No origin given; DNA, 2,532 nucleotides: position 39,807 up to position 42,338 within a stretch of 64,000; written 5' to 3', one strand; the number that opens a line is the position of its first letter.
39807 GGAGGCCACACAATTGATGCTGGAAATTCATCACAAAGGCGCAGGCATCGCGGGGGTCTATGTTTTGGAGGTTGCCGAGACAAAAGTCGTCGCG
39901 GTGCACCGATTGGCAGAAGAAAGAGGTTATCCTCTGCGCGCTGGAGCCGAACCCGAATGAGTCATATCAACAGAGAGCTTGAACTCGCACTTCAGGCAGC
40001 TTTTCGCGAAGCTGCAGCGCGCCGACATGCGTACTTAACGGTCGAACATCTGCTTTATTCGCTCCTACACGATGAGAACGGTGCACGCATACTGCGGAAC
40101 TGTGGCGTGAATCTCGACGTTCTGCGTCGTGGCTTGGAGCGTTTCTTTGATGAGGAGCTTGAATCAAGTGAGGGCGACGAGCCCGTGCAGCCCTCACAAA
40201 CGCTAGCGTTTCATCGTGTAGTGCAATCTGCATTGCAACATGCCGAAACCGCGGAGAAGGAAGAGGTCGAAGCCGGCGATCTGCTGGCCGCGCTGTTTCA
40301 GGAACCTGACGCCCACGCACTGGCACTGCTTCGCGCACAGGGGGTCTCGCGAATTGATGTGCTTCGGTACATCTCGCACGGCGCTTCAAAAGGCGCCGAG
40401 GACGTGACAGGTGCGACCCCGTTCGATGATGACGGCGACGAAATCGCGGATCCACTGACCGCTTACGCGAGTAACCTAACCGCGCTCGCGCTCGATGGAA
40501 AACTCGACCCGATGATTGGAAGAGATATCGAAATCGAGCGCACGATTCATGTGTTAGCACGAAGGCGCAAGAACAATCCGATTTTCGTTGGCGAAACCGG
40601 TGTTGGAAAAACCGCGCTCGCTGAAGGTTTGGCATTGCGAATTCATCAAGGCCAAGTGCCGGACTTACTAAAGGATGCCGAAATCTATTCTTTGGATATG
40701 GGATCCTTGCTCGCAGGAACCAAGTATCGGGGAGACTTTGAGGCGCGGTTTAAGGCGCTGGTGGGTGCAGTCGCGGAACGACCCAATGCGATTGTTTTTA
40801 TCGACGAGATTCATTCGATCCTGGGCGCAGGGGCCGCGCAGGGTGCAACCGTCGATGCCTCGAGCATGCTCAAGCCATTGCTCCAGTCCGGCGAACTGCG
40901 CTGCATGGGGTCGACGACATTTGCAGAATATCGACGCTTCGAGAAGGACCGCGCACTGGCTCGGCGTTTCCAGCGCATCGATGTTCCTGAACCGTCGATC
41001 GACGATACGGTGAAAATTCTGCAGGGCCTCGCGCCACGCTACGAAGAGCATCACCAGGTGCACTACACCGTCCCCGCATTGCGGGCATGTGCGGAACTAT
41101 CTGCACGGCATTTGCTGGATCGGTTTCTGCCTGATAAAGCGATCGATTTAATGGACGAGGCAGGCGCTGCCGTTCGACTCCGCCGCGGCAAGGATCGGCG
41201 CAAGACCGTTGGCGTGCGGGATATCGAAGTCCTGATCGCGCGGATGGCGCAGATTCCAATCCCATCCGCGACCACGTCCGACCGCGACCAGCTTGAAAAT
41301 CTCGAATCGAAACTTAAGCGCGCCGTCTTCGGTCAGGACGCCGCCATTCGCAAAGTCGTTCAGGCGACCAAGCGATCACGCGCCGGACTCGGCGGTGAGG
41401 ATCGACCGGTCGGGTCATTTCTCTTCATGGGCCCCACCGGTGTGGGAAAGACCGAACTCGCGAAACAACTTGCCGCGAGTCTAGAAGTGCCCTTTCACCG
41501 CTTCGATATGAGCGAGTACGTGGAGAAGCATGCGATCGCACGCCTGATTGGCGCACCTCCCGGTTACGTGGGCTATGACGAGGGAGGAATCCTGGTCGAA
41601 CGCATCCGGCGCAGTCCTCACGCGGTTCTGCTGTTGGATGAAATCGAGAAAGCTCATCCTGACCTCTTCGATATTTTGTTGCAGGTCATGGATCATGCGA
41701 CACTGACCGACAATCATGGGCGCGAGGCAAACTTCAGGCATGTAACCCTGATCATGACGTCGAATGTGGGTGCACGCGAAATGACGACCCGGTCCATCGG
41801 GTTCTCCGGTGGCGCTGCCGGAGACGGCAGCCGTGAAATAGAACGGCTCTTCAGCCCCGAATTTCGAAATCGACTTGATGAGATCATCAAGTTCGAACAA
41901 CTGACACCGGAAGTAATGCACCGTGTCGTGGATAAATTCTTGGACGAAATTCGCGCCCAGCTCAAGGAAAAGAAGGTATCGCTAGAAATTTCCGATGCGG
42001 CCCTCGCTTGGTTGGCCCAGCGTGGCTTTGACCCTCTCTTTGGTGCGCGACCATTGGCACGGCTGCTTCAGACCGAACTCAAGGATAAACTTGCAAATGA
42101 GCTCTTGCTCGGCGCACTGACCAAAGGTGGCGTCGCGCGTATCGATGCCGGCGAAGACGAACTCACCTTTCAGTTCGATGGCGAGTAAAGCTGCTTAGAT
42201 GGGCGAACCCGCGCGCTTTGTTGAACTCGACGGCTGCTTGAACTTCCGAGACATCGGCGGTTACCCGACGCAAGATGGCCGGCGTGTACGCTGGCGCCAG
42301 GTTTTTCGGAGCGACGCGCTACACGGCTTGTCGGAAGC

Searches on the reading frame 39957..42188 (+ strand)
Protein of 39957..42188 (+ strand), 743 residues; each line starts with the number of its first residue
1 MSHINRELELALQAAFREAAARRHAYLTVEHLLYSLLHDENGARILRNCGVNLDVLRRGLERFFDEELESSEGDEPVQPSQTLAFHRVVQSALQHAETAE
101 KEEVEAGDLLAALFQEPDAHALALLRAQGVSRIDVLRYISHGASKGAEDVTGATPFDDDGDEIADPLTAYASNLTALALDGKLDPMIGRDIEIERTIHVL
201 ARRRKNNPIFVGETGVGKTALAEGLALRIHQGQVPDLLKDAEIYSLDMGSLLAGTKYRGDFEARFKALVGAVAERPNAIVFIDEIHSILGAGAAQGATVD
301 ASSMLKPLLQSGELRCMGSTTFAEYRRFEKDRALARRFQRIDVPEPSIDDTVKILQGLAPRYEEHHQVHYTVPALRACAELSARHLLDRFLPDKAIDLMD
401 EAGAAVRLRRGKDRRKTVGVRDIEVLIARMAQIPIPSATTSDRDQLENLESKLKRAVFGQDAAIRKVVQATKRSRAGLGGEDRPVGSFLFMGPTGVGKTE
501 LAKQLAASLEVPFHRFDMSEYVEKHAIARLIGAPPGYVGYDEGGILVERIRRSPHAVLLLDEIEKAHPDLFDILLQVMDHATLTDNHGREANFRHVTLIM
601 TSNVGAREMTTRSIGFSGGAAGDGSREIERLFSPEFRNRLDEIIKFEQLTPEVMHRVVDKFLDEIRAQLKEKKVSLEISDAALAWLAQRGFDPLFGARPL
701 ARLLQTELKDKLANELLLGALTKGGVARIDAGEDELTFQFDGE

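Call 55: search_protein_families(library=pfam, proteins=[window:39957-42188:+], max_evalue=0.00001)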
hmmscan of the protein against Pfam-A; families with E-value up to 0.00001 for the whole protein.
window:39957-42188:+ (743 aa): 11 families
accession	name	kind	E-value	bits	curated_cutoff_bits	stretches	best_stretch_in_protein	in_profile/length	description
PF07724.20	AAA_2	-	7e-63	212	27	1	483-643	1-166/166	AAA domain (Cdc48 subfamily)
PF17871.7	AAA_lid_9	-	2.7e-26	92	22.8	1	347-449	1-100/104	AAA lid domain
PF10431.15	ClpB_D2-small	-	6.5e-26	90.6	21.9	1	649-728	1-80/81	C-terminal, D2-small domain, of ClpB protein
PF00004.35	AAA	-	4.4e-25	89.1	21.2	2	489-603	2-109/131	ATPase family associated with various cellular activities (AAA)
PF07728.20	AAA_5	-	1.6e-17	64.3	22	1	488-606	2-125/139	AAA domain (dynein-related subfamily)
PF02861.25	Clp_N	-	7.2e-15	55.3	20.7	1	15-63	1-51/53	Clp amino terminal domain, pathogenicity island component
PF13401.12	AAA_22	-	3.8e-10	40.6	27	0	486-579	6-109/130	AAA domain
PF00158.32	Sigma54_activat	-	7.4e-10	39.2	20.2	0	487-609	24-148/168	Sigma-54 interaction domain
PF13191.12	AAA_16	-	3e-08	34.8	32.6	0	187-230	3-49/167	AAA ATPase domain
PF05496.18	RuvB_N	-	4.5e-06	27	27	0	484-514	32-62/159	Holliday junction DNA helicase RuvB P-loop domain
PF05729.18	NACHT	-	6.3e-06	26.5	26.7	0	209-236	4-31/167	NACHT domain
